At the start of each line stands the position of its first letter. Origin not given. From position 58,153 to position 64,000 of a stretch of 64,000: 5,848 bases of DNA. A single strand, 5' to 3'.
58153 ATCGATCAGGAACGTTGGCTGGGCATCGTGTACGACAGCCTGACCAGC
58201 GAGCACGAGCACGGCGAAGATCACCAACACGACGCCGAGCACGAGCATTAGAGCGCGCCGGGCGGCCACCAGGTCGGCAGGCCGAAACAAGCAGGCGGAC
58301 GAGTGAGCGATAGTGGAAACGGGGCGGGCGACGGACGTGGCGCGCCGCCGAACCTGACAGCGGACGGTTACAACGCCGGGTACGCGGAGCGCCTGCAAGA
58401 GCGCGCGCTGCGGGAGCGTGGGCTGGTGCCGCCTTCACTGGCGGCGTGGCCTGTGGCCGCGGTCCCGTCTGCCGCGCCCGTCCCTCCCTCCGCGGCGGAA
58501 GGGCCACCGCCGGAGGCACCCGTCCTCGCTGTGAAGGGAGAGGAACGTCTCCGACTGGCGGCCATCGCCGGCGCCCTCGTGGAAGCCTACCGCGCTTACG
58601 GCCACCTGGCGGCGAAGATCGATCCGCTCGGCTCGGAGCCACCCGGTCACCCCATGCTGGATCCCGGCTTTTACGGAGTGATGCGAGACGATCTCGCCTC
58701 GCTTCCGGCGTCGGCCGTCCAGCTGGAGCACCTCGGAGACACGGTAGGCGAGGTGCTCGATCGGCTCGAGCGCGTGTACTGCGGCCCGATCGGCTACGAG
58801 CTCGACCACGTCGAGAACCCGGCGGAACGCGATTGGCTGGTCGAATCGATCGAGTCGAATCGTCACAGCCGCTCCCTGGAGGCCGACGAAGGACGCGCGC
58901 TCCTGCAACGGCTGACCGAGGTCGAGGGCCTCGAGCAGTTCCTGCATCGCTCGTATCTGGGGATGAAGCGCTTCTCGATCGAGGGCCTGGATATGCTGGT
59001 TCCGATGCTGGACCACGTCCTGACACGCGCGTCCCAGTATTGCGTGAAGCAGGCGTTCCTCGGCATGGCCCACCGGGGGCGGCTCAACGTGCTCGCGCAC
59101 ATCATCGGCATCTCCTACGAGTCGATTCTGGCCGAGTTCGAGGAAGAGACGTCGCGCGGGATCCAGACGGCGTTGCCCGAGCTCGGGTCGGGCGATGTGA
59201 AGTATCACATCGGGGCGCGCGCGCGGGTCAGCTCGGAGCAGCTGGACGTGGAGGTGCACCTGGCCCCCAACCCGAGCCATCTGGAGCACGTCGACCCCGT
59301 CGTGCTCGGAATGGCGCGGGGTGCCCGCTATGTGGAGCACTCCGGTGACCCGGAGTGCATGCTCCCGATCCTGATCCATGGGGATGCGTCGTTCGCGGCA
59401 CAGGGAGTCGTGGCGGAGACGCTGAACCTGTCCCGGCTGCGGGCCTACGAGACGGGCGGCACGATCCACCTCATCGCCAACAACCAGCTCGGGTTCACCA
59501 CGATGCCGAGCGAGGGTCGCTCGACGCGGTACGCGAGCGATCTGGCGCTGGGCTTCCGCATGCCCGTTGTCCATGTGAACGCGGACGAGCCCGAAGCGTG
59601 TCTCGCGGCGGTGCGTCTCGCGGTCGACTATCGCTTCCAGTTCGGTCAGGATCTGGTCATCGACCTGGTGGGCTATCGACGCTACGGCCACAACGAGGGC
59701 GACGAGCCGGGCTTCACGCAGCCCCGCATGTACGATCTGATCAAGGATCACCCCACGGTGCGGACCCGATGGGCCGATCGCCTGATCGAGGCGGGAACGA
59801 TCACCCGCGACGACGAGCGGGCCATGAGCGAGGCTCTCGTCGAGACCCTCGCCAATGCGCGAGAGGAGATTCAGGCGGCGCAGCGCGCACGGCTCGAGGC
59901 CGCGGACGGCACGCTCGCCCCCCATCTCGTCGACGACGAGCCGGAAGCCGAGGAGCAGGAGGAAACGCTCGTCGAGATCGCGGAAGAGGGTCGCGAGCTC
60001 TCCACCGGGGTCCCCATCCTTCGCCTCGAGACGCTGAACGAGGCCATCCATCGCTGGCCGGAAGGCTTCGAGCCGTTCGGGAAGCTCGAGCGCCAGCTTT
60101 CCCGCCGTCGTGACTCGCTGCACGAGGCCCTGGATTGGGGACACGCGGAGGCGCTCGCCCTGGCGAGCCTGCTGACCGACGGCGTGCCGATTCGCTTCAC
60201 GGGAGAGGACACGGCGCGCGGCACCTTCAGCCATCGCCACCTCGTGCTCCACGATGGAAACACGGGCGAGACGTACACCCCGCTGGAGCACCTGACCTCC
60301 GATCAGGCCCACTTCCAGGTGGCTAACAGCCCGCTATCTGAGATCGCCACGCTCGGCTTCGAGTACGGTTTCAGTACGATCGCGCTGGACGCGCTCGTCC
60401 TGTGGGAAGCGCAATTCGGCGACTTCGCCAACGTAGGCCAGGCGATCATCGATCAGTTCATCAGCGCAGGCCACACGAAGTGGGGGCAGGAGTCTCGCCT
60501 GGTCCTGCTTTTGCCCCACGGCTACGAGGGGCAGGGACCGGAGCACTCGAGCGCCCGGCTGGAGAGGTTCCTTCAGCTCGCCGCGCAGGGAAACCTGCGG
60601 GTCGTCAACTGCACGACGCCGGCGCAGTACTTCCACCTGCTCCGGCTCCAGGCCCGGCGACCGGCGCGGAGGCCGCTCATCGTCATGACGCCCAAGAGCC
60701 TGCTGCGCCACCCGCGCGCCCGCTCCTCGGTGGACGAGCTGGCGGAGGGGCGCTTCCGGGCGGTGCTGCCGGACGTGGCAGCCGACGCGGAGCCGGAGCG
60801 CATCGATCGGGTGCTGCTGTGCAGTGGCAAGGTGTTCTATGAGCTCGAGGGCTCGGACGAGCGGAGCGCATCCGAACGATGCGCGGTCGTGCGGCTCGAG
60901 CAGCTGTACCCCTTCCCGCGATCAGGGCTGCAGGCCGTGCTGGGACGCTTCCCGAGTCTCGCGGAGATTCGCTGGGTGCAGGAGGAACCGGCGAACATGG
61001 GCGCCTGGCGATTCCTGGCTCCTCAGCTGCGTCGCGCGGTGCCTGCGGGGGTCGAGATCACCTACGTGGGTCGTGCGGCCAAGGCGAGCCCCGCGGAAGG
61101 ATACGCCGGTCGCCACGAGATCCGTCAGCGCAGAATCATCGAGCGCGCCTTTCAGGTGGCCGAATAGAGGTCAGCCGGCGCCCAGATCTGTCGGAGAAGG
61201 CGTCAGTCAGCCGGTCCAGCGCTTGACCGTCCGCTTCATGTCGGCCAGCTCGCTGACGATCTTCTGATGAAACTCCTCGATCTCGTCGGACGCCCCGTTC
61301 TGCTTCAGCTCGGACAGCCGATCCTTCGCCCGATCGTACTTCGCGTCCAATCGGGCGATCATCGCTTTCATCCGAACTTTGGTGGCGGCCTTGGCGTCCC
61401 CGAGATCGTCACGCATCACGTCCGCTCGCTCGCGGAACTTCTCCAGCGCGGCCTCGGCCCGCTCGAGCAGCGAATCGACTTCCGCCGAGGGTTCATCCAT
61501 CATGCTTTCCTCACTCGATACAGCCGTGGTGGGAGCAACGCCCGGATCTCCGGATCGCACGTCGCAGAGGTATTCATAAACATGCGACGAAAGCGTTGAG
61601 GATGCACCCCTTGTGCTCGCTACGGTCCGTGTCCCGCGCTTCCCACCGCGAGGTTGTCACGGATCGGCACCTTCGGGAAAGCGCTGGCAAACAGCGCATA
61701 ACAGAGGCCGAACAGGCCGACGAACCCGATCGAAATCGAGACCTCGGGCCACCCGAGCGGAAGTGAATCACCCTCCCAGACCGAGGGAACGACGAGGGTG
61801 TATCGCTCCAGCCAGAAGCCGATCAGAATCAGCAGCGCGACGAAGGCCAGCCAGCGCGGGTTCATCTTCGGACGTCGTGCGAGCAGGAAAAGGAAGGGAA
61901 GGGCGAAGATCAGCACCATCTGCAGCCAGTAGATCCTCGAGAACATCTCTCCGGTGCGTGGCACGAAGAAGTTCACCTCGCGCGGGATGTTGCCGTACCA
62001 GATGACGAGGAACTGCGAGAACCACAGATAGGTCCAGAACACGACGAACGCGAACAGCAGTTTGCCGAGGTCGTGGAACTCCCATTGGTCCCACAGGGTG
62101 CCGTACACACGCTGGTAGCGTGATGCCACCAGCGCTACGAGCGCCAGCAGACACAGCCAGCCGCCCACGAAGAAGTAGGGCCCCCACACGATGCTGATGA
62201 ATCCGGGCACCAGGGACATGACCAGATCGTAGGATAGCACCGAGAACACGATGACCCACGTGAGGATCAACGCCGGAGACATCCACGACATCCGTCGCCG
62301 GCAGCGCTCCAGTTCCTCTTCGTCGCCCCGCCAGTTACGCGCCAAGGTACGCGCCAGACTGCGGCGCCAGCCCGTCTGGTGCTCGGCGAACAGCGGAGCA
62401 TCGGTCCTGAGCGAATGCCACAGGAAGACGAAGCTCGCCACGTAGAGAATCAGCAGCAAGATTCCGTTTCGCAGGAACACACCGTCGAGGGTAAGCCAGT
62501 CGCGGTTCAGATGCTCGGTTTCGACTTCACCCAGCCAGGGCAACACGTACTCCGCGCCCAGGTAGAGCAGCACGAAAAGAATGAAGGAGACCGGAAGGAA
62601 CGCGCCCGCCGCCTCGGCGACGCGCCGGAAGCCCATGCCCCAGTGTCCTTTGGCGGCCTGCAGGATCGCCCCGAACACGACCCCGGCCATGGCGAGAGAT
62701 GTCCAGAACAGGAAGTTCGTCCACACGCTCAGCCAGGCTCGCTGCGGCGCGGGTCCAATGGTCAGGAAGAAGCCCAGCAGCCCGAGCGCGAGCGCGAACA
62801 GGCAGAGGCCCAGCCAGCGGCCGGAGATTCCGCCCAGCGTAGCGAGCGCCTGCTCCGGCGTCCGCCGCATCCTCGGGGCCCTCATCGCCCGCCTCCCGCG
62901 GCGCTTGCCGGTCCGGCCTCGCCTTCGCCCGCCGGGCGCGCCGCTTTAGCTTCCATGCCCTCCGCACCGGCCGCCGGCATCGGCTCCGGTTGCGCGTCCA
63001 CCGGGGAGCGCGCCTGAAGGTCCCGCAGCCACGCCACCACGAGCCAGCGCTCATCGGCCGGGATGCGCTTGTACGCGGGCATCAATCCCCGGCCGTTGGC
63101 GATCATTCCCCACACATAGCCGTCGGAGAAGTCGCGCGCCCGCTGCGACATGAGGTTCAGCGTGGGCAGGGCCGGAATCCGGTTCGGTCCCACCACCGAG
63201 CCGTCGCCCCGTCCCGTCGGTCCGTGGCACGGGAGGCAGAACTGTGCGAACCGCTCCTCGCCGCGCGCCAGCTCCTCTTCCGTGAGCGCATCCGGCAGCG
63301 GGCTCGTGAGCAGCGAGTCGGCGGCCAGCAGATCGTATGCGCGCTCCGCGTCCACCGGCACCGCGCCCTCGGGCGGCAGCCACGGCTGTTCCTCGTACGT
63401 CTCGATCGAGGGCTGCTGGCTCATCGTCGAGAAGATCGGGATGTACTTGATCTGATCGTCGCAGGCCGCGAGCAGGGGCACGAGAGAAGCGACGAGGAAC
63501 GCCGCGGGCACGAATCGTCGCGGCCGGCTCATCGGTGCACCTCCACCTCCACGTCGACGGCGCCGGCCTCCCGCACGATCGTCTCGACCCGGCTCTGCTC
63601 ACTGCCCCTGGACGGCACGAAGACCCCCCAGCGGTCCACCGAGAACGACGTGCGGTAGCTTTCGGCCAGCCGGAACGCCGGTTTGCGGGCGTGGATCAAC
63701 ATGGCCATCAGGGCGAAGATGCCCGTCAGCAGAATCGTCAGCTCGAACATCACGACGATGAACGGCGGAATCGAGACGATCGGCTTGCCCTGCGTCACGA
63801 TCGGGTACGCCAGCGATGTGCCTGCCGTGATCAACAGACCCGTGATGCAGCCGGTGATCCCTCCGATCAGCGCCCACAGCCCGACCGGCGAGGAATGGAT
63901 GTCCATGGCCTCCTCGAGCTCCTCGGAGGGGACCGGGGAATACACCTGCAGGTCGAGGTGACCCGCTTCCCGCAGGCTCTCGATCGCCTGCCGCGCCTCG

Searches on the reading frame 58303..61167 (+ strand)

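Call 24: search_protein_families(library=pfam, proteins=[window:58303-61167:+], max_evalue=0.001)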
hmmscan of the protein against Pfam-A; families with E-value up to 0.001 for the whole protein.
window:58303-61167:+ (954 aa): 3 families
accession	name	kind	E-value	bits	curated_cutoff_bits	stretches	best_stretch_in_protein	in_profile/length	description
PF00676.26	E1_dh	-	8.2e-46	156.8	22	1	249-526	45-294/300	Dehydrogenase E1 component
PF02779.29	Transket_pyr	-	7.7e-45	153.1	27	1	609-802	2-173/174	Transketolase, pyrimidine binding domain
PF16870.10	OxoGdeHyase_C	-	2.4e-42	144.7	27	1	807-950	1-151/151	2-oxoglutarate dehydrogenase C-terminal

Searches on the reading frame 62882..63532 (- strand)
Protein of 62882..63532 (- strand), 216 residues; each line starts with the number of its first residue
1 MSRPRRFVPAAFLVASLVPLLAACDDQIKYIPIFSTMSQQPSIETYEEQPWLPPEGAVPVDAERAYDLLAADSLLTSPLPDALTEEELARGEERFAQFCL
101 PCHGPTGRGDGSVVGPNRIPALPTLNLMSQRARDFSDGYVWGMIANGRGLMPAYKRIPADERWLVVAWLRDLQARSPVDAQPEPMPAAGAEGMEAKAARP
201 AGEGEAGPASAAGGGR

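Call 63: search_protein_families(library=pfam, proteins=[window:62882-63532:-], max_evalue=0.00001)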
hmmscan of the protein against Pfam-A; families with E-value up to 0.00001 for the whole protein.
window:62882-63532:- (216 aa): 1 family
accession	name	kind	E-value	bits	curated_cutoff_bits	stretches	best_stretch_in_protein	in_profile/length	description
PF13442.11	Cytochrome_CBB3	-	2e-10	41.3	27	1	87-169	2-68/68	Cytochrome C oxidase, cbb3-type, subunit III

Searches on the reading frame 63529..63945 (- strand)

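Call 63: search_protein_families(library=pfam, proteins=[window:63529-63945:-], max_evalue=0.00001)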
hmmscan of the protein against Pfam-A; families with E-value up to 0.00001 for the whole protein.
window:63529-63945:- (138 aa): 1 family
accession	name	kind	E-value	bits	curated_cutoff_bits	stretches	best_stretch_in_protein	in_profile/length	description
PF11821.13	ActD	-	2.7e-33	115.5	25.7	1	1-133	30-169/170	Alternative complex III, ActD subunit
